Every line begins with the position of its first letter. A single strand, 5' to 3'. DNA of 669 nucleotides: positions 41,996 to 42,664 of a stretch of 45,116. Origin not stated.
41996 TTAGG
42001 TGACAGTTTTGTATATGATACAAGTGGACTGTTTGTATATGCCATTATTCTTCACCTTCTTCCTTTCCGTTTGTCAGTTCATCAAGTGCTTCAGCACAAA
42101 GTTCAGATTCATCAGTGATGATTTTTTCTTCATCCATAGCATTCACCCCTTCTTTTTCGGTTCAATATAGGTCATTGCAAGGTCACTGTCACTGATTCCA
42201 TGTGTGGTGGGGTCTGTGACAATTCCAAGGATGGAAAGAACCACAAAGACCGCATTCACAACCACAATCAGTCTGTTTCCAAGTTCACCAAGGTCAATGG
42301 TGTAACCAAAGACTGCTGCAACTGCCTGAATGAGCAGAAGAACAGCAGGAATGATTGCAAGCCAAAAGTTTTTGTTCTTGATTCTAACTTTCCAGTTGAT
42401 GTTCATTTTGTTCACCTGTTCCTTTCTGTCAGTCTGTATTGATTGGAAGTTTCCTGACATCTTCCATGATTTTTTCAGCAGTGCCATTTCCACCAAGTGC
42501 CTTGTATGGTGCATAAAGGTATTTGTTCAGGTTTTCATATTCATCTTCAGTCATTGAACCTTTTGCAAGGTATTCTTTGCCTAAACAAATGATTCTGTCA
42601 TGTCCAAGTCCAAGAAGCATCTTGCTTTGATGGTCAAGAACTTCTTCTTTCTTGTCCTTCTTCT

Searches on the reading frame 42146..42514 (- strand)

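Call 7: search_protein_families(library=pfam, proteins=[window:42146-42514:-], max_evalue=0.01)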
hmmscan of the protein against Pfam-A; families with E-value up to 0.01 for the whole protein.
window:42146-42514:- (123 aa): 1 family
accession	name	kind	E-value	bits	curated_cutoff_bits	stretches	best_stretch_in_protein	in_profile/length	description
PF04531.18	Phage_holin_1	-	7.5e-29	100.5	22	1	39-120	1-82/82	Bacteriophage holin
